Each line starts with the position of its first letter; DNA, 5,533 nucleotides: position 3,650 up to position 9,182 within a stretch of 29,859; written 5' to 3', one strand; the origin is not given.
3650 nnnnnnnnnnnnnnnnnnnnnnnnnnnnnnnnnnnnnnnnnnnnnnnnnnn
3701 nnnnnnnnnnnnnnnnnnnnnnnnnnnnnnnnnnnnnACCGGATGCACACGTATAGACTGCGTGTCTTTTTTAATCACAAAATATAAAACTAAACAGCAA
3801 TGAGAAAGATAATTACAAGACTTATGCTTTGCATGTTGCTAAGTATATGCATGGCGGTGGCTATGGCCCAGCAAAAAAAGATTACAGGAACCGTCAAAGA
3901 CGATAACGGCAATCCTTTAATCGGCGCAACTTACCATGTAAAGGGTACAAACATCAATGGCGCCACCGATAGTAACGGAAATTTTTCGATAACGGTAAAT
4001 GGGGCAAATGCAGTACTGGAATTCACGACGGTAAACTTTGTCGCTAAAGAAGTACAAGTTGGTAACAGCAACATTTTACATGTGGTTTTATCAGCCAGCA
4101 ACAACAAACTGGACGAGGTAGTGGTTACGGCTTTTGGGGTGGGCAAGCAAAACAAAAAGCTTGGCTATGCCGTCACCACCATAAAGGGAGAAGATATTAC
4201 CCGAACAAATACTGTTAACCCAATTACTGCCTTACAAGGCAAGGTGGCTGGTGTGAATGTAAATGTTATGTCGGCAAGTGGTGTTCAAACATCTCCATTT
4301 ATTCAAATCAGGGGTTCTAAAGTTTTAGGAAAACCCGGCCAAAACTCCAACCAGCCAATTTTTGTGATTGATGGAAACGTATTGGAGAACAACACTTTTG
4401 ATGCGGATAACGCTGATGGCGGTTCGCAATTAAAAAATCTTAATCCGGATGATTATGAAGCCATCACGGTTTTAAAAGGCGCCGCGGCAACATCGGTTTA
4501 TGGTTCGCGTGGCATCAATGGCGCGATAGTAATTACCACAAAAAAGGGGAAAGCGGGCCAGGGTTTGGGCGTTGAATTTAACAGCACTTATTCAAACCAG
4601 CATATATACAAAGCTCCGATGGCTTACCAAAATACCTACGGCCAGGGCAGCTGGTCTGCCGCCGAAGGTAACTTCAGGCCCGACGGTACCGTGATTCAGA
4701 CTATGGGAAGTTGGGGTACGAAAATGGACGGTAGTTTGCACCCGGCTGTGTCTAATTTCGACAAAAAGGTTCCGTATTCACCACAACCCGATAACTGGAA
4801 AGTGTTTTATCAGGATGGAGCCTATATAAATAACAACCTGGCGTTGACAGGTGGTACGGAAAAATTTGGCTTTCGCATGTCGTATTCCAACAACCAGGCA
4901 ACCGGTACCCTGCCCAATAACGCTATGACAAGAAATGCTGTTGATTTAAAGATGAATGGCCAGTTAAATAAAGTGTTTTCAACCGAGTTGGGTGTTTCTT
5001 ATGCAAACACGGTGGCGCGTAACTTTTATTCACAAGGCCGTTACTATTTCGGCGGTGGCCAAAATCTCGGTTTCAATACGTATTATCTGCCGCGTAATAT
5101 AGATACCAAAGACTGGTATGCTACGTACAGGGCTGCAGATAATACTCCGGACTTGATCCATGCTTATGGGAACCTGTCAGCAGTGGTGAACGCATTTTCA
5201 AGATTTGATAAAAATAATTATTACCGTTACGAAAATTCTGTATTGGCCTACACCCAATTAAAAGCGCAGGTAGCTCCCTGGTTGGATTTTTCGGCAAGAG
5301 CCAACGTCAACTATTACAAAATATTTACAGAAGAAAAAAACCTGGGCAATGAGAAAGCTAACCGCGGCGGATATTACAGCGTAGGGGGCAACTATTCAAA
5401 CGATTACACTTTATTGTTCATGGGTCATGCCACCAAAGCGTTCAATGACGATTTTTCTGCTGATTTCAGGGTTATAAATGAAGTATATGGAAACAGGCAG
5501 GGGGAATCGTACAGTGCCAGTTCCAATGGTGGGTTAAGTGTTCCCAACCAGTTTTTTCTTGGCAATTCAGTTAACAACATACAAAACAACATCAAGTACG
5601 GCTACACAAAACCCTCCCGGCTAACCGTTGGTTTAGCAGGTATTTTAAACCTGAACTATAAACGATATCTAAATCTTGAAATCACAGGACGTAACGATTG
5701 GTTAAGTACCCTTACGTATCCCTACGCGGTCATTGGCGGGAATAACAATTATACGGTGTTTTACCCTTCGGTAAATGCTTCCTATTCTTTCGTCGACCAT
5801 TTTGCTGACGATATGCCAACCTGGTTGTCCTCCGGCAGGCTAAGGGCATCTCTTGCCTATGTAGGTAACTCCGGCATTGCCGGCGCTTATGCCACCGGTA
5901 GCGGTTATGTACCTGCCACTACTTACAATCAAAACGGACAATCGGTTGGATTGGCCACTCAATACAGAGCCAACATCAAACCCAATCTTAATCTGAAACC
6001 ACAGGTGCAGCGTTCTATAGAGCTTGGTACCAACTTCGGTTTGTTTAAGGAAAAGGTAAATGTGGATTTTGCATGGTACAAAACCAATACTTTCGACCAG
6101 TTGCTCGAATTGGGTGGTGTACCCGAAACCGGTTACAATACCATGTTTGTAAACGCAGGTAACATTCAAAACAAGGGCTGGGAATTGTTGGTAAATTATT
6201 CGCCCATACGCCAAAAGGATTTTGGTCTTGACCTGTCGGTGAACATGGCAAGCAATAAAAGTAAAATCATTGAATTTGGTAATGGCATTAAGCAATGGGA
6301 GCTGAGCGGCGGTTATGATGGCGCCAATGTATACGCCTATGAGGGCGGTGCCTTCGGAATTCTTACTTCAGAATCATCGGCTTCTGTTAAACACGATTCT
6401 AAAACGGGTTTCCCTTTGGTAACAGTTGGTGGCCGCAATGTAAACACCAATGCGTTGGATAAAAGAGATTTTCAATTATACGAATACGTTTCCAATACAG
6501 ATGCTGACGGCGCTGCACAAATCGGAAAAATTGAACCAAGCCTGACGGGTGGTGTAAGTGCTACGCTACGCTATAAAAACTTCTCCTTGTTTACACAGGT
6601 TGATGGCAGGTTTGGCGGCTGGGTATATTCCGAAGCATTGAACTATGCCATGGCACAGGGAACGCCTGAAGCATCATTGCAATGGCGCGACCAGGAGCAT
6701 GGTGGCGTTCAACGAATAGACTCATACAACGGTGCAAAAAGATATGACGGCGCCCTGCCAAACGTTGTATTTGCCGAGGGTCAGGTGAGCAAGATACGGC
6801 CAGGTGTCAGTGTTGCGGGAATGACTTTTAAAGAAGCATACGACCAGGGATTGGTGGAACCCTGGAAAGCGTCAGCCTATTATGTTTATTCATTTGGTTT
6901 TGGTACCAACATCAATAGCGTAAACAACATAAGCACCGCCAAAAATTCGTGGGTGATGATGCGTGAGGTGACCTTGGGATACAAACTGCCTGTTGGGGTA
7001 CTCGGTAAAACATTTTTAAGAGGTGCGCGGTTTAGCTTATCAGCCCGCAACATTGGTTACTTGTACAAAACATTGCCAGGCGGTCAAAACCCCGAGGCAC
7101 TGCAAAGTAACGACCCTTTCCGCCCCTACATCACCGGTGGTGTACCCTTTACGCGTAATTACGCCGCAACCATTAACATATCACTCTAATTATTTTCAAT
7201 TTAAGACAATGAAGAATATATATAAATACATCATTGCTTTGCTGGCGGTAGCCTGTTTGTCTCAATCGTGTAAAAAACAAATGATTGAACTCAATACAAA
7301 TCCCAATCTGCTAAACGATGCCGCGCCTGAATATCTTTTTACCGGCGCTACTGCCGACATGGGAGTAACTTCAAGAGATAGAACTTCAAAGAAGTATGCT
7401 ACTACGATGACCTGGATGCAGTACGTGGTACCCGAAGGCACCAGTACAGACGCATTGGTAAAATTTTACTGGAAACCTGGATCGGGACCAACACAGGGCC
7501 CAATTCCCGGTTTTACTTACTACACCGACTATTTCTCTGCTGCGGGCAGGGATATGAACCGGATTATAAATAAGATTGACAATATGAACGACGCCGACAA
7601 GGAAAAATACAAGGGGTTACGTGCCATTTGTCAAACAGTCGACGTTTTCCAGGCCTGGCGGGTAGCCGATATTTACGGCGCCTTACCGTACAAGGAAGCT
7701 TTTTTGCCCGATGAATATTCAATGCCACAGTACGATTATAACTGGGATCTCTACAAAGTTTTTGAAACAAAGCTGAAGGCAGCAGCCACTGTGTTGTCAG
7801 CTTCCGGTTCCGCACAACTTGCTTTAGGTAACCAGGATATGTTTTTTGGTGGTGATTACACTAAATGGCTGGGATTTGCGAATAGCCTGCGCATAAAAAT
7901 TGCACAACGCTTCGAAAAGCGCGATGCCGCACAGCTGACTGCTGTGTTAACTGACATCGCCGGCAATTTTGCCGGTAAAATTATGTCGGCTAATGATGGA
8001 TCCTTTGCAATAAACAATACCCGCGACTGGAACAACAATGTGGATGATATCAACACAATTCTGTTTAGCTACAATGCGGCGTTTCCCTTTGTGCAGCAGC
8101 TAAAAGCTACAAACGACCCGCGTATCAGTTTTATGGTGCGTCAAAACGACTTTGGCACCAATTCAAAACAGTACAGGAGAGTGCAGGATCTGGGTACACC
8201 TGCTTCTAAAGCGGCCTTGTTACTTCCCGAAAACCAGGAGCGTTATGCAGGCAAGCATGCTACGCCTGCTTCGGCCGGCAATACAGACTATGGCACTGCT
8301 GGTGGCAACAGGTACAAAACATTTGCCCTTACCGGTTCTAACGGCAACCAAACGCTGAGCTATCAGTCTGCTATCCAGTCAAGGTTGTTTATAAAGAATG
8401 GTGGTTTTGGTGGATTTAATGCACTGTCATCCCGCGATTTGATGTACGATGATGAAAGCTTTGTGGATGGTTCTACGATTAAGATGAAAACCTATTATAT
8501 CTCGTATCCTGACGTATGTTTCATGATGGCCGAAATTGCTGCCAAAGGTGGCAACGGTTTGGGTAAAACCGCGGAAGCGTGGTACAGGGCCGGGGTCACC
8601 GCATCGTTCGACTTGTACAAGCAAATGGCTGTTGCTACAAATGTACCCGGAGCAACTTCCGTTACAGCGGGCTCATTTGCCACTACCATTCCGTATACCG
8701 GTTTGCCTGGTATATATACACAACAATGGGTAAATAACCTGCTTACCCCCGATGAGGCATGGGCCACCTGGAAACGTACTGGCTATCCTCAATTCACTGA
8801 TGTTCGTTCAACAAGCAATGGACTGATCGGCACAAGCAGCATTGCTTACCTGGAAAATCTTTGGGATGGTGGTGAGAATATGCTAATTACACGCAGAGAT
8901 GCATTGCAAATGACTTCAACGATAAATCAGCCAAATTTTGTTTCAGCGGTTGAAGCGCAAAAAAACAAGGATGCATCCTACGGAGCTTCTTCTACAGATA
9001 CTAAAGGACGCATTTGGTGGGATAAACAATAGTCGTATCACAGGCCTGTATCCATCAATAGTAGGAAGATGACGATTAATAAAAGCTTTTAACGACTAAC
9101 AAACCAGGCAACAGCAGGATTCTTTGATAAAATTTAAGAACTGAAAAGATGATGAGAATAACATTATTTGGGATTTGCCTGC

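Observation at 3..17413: PNGase-centred PUL: candidate system for sulfated/fucosylated (possibly invertebrate-type) N-glycoproteins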

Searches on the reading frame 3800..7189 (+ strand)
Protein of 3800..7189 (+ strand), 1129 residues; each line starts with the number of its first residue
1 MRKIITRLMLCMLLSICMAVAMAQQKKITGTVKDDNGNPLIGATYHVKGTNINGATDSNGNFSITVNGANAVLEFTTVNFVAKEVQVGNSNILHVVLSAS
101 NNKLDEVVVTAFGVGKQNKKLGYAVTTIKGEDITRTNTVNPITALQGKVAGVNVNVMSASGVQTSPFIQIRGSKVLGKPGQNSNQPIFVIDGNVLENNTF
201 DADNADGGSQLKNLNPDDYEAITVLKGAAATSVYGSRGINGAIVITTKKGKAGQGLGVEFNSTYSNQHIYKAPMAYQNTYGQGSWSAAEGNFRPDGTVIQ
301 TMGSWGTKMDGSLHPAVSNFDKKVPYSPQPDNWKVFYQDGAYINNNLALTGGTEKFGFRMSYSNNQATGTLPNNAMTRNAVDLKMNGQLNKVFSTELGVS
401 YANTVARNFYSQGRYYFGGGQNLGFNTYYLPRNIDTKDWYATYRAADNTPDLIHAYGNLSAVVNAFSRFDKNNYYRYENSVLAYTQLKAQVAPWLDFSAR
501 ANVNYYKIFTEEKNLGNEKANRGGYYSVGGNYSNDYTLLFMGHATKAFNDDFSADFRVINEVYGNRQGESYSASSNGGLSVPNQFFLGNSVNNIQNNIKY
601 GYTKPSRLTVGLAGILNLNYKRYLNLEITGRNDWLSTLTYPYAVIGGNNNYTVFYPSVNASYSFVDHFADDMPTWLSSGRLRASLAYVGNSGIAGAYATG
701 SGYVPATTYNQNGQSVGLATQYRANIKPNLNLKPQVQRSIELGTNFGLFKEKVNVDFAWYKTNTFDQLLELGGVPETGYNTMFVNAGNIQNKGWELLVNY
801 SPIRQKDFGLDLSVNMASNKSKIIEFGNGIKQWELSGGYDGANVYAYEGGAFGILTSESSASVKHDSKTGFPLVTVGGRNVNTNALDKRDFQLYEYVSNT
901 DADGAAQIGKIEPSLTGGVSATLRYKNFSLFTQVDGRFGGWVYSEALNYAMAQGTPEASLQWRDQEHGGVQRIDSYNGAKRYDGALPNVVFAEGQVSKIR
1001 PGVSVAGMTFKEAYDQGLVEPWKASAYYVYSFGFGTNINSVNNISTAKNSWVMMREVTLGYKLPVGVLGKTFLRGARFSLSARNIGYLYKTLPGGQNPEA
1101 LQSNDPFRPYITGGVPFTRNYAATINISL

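Call 3: search_protein_families(library=pfam, proteins=[window:3800-7189:+])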
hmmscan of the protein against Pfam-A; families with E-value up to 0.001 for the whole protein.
window:3800-7189:+ (1129 aa): 4 families
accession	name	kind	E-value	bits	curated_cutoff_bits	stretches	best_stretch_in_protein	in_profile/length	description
PF07715.20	Plug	-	2e-15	57.6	23.9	1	119-242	3-107/107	TonB-dependent Receptor Plug Domain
PF13715.12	CarbopepD_reg_2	-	5.8e-14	52.3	32.2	1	28-109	1-88/88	CarboxypepD_reg-like domain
PF13620.12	CarboxypepD_reg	-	7.3e-07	29.9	32.3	1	28-94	2-78/82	Carboxypeptidase regulatory-like domain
PF25020.1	TTR_TEN1-4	-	0.00012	22.4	27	1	28-87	9-71/86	Teneurin TTR-like domain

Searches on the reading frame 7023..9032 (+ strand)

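Call 3: search_protein_families(library=pfam, proteins=[window:7023-9032:+])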
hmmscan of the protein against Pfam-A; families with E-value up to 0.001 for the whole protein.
window:7023-9032:+ (669 aa): 2 families
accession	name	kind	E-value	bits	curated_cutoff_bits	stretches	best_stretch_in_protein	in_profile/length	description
PF12771.13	SusD-like_2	-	7.3e-42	144.1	27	2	95-378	2-267/415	Starch-binding associating with outer membrane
PF12741.13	SusD-like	-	2.1e-30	106.7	27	2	172-388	84-293/495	Susd and RagB outer membrane lipoprotein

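Call 41: search_protein_families(library=ncbifam, proteins=[window:7209-9032:+], max_evalue=0.00001)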
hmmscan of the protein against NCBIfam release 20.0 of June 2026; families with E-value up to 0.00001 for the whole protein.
window:7209-9032:+ (607 aa): 0 families
